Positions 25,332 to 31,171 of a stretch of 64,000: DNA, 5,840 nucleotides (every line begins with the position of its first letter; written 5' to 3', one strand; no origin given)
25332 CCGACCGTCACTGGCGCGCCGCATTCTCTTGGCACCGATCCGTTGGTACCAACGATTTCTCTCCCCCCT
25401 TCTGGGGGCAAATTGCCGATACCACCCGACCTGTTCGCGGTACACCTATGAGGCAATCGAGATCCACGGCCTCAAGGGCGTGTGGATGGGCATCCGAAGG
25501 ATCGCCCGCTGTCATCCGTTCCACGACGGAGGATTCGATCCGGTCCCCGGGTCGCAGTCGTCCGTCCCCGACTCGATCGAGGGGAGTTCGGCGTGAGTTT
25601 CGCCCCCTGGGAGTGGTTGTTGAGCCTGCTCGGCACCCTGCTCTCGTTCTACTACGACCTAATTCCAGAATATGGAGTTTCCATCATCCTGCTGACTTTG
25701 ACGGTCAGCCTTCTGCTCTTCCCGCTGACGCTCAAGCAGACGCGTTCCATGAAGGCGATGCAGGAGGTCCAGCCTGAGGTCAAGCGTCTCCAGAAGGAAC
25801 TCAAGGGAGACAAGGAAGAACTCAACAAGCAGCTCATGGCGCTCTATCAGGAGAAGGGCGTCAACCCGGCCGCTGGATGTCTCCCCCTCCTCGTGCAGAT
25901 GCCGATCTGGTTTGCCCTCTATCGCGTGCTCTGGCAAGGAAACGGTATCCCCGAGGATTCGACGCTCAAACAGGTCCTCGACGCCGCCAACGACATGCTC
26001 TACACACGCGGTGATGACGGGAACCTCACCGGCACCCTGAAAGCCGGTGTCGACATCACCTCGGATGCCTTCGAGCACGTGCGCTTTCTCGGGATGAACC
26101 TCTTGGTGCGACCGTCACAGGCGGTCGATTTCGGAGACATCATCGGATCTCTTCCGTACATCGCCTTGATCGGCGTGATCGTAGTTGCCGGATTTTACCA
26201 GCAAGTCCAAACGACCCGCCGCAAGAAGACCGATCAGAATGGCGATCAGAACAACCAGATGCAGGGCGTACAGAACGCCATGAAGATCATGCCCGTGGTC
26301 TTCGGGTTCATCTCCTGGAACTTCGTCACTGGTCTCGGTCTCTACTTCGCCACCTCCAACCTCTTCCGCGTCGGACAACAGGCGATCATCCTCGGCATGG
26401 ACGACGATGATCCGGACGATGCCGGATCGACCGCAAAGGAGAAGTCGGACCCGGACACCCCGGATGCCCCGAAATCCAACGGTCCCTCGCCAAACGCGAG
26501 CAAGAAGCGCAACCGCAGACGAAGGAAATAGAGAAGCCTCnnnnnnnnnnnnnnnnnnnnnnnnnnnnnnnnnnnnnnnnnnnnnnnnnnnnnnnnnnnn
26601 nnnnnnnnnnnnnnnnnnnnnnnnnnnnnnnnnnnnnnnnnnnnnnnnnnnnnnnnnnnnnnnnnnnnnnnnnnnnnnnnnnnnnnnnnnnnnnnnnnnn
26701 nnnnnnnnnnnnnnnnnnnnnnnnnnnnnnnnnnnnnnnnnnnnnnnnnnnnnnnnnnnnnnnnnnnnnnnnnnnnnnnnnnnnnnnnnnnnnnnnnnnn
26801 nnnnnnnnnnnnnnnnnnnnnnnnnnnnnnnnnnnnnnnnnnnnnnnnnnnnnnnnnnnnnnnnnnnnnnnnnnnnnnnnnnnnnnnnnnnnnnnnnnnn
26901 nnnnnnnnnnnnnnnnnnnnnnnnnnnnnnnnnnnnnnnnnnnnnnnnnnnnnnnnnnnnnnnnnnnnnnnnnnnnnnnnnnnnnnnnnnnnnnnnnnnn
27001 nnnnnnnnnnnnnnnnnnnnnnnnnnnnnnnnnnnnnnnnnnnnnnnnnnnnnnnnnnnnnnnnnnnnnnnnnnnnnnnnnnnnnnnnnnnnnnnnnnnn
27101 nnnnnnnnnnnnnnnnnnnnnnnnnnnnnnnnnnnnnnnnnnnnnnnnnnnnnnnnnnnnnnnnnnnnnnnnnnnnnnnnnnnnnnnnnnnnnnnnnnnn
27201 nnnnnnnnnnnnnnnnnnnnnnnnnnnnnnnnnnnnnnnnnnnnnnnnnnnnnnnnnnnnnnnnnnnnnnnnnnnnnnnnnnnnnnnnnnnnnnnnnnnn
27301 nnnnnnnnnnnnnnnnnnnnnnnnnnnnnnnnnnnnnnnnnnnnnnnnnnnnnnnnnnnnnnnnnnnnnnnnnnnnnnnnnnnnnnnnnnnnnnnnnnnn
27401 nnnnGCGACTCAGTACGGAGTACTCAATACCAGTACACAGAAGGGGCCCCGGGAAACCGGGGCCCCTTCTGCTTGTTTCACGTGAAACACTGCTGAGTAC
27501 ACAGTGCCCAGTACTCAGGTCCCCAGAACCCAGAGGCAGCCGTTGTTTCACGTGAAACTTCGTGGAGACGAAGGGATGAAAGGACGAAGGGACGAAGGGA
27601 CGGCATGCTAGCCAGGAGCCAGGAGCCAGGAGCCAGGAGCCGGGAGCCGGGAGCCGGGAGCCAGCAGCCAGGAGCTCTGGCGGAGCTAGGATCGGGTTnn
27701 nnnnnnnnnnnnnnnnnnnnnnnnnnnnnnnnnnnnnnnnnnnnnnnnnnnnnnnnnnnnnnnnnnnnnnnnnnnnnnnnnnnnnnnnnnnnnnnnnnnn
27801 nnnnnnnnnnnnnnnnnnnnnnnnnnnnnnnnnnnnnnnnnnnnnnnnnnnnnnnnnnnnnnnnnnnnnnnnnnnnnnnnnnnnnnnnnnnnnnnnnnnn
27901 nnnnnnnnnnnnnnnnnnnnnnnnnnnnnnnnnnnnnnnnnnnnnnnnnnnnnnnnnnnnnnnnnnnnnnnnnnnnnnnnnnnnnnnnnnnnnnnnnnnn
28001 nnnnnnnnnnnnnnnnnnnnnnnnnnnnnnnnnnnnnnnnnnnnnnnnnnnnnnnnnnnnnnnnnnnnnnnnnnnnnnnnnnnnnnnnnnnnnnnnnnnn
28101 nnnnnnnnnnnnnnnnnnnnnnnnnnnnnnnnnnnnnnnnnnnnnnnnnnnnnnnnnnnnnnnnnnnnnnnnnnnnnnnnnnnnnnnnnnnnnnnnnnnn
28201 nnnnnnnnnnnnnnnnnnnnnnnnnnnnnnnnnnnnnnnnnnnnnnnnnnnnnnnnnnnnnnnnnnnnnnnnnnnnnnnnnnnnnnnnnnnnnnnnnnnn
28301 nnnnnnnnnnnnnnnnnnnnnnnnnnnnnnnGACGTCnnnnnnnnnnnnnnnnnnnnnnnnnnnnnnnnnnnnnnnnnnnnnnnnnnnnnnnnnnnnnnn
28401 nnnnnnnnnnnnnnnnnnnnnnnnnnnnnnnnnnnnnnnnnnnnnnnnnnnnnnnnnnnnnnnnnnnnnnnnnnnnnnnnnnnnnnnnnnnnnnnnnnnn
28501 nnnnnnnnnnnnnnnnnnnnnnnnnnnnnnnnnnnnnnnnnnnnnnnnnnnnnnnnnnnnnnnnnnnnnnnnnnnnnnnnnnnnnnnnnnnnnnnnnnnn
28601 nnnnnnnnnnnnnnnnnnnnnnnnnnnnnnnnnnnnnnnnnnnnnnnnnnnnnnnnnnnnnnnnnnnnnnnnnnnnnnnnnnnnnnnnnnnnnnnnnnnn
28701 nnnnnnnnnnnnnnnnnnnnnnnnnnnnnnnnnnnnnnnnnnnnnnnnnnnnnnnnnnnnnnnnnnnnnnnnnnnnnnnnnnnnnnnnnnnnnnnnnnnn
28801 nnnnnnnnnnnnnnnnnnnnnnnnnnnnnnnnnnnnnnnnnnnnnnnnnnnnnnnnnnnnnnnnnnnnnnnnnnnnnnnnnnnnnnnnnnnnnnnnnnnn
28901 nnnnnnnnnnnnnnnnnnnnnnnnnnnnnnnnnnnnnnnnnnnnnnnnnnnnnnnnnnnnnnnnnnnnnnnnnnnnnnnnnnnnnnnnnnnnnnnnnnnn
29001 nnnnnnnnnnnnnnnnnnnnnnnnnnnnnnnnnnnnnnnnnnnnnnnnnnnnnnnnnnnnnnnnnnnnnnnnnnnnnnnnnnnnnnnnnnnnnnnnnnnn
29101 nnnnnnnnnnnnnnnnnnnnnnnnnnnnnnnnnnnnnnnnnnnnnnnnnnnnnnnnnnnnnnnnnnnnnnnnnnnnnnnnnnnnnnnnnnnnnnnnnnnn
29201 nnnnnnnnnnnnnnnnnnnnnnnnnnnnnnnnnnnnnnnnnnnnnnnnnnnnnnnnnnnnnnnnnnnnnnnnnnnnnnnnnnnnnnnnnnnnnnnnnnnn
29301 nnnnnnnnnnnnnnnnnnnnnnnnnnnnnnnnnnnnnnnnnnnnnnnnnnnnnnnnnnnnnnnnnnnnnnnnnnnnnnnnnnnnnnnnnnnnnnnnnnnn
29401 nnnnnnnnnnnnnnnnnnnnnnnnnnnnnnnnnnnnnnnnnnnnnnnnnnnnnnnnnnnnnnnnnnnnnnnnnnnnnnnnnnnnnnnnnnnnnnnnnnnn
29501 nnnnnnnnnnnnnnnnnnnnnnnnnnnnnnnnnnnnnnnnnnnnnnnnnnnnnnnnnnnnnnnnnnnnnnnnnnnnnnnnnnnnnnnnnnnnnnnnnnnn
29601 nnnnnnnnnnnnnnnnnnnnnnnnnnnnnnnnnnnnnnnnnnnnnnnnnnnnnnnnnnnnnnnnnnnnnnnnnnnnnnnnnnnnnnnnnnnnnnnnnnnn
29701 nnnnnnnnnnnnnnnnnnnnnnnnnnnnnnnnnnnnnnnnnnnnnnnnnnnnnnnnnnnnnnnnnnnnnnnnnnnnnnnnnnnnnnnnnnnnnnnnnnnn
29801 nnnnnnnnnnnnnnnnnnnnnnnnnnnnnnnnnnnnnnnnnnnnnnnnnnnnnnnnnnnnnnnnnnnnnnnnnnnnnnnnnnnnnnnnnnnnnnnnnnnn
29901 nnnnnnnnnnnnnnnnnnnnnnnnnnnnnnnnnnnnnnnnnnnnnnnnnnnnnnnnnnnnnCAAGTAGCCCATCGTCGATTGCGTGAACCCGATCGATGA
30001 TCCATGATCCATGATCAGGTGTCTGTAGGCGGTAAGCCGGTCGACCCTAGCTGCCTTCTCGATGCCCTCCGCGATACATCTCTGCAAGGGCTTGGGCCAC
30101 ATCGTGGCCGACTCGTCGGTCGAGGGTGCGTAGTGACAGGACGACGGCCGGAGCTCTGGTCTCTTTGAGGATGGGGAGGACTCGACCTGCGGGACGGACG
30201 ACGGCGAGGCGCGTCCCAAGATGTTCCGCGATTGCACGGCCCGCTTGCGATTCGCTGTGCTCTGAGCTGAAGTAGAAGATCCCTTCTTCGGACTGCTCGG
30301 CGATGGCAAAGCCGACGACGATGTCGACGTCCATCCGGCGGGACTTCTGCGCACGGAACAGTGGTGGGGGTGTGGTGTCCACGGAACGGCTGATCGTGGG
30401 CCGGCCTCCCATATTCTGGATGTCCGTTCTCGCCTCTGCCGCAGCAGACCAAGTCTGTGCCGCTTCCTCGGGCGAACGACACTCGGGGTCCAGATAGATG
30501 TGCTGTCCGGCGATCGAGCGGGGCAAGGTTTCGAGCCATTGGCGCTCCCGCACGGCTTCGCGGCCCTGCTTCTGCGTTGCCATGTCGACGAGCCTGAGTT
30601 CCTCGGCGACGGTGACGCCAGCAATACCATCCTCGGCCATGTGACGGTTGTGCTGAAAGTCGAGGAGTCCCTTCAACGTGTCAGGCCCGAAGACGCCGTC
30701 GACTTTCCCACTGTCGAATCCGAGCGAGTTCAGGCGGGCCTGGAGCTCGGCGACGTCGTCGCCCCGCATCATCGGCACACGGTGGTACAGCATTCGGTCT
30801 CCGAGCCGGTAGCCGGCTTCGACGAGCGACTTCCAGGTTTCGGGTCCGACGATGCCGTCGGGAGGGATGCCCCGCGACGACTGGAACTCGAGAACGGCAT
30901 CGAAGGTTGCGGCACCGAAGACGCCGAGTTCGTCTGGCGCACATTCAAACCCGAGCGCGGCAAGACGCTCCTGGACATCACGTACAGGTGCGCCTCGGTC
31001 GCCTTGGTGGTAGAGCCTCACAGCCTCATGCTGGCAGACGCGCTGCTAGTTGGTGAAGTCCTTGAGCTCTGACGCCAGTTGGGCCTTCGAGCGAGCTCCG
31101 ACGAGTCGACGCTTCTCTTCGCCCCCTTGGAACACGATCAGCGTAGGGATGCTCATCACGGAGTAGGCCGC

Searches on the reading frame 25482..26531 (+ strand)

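Call 46: search_protein_families(library=pfam, proteins=[window:25482-26531:+], max_evalue=0.0001)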
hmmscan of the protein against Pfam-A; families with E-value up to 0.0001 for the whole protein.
window:25482-26531:+ (349 aa): 1 family
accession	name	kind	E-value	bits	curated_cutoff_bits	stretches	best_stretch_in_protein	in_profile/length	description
PF02096.25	60KD_IMP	-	1.8e-50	171.5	35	1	64-303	1-161/163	60Kd inner membrane protein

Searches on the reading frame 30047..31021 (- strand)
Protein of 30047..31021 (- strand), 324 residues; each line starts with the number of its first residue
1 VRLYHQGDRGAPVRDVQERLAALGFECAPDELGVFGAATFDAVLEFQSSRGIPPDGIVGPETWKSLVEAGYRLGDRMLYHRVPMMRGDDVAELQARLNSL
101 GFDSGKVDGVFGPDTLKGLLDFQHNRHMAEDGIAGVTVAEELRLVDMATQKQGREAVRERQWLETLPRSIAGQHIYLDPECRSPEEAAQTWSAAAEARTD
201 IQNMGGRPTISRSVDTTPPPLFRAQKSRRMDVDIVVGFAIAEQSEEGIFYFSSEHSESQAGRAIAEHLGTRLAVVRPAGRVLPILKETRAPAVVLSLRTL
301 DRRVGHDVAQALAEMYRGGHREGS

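Call 3: search_protein_families(library=pfam, proteins=[window:30047-31021:-], max_evalue=0.1)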
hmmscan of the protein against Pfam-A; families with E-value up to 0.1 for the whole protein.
window:30047-31021:- (324 aa): 4 families
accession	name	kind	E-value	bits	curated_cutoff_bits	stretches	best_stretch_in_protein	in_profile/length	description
PF01471.23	PG_binding_1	-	4.6e-33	113.6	23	2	9-66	1-57/57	Putative peptidoglycan binding domain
PF09374.15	PG_binding_3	-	1.8e-06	28.5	24.6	0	93-154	6-64/76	Predicted Peptidoglycan domain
PF08823.16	PG_binding_2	-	0.00012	22.7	21.1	1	86-124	14-52/74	Putative peptidoglycan binding domain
PF03793.24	PASTA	-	0.1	13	23.2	0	81-107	2-28/64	PASTA domain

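Call 69: search_solved_structures(query=window:30047-31021:-, max_evalue=1, show_alignments=0)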
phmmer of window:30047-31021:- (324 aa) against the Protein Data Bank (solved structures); distinct sequences matched with E-value up to 1: 22.
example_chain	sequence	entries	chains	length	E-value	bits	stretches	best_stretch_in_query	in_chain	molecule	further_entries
5nm7_G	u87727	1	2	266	6.3e-10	42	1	5-72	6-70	Peptidoglycan-binding domain 1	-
6tci_A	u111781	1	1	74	2.2e-08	36.9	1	86-140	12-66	Spore cortex-lytic enzyme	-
3bkh_A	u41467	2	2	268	1.3e-07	34.4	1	86-141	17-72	lytic transglycosylase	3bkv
4fet_B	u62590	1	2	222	1.3e-07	34.4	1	86-142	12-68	Spore cortex-lytic enzyme prepeptide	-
9xps_S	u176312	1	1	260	1.4e-07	34.4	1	86-141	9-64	Endolysin gp144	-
7rum_A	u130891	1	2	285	4.5e-07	32.7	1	3-71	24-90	Endolysin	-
5tv7_A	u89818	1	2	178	5.7e-07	32.3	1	3-66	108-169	Putative peptidoglycan-binding/hydrolysing protein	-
4lpq_A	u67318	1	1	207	3.9e-06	29.6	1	6-77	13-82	ErfK/YbiS/YcfS/YnhG family protein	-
1lbu_A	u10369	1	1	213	0.00023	23.8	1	6-67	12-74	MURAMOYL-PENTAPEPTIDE CARBOXYPEPTIDASE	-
4c2e_A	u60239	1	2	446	0.00072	22.1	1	85-143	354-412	CARBOXY-TERMINAL PROCESSING PROTEASE CTPB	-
4c2h_A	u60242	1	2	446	0.00072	22.1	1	85-143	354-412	CARBOXY-TERMINAL PROCESSING PROTEASE CTPB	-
4c2g_A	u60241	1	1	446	0.00095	21.7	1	85-143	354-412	CARBOXY-TERMINAL PROCESSING PROTEASE CTPB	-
4c2c_A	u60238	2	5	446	0.00095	21.7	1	85-143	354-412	CARBOXY-TERMINAL PROCESSING PROTEASE CTPB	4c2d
4c2f_A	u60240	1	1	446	0.00096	21.7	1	85-143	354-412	CARBOXY-TERMINAL PROCESSING PROTEASE CTPB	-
4xxt_A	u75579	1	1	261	0.0055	19.2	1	86-134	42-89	Fusion of predicted Zn-dependent amidase/peptidase (Cell wall hydrolase/DD-carboxypeptidas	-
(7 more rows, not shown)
